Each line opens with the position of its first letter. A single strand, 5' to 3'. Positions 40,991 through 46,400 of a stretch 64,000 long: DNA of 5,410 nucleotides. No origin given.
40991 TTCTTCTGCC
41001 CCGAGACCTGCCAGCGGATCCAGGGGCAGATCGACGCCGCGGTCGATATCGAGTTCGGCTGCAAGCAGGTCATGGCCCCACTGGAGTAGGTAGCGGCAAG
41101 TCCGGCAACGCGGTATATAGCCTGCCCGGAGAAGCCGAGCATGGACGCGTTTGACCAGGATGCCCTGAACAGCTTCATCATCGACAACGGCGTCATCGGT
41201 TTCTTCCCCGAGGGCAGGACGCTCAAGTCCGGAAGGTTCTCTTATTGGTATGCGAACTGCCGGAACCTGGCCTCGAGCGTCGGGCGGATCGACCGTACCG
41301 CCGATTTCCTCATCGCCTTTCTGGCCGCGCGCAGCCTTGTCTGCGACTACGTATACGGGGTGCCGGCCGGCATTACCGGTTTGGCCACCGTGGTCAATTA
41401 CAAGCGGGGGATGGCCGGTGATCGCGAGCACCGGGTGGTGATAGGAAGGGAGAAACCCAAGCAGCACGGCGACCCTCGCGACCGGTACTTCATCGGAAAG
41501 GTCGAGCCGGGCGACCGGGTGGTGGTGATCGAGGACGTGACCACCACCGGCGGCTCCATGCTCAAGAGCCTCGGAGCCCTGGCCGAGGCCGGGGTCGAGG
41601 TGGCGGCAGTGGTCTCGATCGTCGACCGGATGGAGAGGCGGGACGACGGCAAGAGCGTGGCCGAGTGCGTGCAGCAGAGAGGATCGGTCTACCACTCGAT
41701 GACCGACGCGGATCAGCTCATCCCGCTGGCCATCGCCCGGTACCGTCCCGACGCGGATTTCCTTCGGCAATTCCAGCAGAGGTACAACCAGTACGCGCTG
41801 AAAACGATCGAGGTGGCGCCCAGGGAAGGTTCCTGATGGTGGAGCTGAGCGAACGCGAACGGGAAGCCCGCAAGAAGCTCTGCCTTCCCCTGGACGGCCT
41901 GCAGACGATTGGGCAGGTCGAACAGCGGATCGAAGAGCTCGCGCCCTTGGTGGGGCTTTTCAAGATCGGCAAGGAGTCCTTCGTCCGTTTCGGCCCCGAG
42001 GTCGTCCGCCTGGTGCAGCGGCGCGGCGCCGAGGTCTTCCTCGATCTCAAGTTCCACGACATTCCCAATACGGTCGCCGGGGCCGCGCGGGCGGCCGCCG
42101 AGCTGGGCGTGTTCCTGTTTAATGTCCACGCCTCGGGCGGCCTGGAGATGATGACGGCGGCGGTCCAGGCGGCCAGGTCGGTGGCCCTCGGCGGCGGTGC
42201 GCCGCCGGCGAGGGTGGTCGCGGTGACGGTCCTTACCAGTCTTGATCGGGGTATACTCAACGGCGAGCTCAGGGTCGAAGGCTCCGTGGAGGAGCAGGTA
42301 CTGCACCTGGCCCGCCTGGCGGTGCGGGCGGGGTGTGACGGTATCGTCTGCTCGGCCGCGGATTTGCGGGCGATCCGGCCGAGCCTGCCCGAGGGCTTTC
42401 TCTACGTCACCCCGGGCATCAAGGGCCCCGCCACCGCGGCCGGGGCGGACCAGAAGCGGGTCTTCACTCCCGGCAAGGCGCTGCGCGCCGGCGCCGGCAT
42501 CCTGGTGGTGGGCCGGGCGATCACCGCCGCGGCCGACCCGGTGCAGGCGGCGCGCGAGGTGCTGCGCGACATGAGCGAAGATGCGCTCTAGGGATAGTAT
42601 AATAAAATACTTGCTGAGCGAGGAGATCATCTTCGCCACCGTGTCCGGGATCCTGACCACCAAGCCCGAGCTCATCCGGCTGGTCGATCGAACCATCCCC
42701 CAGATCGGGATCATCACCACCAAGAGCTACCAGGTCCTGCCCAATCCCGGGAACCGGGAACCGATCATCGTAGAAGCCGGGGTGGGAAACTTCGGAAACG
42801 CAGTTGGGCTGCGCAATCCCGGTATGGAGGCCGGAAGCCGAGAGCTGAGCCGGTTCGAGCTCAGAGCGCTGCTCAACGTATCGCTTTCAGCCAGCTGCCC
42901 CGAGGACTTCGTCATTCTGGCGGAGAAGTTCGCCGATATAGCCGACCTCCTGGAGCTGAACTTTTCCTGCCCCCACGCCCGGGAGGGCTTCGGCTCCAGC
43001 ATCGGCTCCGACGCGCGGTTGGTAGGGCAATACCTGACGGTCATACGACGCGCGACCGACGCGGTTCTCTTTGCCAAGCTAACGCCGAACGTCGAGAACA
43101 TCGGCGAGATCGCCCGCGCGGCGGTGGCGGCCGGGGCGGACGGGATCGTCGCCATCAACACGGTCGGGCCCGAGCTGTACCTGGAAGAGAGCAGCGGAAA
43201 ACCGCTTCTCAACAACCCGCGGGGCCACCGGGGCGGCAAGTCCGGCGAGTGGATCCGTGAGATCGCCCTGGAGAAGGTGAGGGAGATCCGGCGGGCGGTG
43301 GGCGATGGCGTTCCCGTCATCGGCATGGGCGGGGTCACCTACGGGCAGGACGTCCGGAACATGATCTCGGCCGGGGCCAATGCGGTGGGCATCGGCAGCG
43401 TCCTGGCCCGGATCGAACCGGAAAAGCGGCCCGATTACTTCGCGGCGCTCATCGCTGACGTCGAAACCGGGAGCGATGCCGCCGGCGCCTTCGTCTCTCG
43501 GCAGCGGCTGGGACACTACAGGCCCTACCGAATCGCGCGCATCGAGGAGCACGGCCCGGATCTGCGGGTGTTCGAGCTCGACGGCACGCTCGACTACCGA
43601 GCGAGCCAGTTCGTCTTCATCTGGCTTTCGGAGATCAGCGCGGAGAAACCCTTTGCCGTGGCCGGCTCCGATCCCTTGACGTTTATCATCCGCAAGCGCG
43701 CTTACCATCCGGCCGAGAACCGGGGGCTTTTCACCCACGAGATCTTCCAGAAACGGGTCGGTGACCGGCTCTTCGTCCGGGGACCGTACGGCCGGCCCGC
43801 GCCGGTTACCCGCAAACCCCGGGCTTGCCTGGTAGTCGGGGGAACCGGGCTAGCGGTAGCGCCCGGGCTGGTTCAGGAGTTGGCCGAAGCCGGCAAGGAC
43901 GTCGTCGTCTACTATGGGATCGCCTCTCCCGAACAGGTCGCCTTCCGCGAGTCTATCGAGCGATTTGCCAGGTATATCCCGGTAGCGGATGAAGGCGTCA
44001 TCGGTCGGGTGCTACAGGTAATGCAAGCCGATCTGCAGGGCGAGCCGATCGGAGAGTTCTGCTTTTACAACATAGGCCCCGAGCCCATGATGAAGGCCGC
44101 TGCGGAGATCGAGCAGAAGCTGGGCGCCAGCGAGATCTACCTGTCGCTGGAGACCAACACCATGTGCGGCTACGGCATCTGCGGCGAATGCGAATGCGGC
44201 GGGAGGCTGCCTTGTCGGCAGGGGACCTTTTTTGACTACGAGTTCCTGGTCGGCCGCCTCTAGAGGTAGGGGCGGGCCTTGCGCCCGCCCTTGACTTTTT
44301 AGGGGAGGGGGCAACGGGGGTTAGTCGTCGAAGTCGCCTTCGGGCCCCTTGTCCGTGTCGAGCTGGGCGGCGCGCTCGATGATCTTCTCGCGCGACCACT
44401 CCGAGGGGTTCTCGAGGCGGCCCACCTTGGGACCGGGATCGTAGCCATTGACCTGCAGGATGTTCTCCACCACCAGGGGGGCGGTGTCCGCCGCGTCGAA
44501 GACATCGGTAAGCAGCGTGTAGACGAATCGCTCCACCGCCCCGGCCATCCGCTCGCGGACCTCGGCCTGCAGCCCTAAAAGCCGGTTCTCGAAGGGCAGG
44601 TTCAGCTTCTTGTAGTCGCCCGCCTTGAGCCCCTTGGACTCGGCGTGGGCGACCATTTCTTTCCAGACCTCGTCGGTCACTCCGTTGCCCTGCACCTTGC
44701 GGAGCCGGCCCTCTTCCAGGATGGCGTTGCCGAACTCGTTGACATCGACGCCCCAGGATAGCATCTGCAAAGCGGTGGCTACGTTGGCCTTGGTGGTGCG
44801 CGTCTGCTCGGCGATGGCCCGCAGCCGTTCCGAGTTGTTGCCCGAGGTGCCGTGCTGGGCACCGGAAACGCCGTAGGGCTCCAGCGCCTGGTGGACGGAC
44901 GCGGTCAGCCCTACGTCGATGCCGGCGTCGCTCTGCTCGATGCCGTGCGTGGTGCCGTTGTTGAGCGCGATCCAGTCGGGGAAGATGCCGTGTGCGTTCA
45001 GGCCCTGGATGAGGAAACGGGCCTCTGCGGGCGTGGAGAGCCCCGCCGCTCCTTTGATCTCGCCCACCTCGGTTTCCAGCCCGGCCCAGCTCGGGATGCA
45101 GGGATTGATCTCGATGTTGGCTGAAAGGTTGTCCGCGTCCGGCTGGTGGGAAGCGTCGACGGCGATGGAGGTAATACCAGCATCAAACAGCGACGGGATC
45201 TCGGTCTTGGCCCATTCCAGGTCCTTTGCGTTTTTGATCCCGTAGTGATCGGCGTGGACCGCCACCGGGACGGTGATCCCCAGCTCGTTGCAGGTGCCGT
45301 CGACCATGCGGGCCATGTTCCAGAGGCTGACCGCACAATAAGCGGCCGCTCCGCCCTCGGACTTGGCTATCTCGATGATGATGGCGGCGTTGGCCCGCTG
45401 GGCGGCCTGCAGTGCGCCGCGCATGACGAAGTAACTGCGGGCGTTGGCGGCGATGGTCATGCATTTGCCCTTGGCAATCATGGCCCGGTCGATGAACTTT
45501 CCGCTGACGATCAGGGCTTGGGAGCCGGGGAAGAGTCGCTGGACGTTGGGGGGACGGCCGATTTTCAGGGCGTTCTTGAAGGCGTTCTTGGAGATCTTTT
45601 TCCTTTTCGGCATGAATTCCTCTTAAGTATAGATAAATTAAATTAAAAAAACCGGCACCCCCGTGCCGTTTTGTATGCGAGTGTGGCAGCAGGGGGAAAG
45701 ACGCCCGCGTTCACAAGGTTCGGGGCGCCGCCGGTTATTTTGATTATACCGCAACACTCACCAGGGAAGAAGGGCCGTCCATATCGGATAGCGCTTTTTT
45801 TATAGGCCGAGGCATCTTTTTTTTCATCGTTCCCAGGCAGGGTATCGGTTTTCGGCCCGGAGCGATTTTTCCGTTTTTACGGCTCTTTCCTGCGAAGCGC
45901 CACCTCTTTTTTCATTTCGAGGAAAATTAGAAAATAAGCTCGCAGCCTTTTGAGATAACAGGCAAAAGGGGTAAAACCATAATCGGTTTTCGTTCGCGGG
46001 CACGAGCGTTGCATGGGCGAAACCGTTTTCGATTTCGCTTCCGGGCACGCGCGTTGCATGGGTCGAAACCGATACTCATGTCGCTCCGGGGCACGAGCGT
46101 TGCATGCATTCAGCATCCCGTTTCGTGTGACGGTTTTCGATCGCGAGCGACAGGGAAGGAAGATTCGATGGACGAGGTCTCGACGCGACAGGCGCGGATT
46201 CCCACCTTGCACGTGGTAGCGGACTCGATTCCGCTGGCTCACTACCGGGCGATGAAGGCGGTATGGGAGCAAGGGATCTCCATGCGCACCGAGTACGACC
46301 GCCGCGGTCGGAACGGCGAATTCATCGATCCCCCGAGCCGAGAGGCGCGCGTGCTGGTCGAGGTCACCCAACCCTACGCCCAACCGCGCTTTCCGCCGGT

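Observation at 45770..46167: Three tandem sigma-54-type promoters preceded by a phased T-tract (bent DNA) region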

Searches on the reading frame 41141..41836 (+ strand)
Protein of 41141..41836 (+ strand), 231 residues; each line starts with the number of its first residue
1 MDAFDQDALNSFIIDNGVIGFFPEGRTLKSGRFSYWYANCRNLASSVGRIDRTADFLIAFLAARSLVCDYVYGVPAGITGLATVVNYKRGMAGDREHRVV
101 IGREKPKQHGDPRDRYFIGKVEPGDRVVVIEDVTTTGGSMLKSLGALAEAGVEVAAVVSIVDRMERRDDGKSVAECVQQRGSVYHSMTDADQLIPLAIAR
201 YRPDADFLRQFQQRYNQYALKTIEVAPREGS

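Call 43: search_protein_families(library=pfam, proteins=[window:41141-41836:+], max_evalue=0.00001)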
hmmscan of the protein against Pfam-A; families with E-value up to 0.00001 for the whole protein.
window:41141-41836:+ (231 aa): 1 family
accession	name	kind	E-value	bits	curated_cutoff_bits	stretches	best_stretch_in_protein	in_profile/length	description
PF00156.33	Pribosyltran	-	1.4e-07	31.4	26.3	1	123-170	86-133/158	Phosphoribosyl transferase domain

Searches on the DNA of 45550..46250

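Call 16: search_rna_families(source=window, start=45550, end=46250, threshold=evalue, max_evalue=10)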
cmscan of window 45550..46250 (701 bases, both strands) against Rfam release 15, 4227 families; matches with E-value up to 10: 3.
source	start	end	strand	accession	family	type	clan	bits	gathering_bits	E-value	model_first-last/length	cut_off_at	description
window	45626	45739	+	RF00382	DnaX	Cis-reg; frameshift_element;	-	17.2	35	0.34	1-65/65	no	DnaX ribosomal frameshifting element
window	45606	45729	+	RF00625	P11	Gene;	-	13.8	70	1.6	1-139/139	no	Pseudomonas sRNA P11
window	45892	45954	+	RF02126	GHRLOS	Gene; lncRNA;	-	10.9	48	5.8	1-70/70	no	Ghrelin opposite strand RNA conserved region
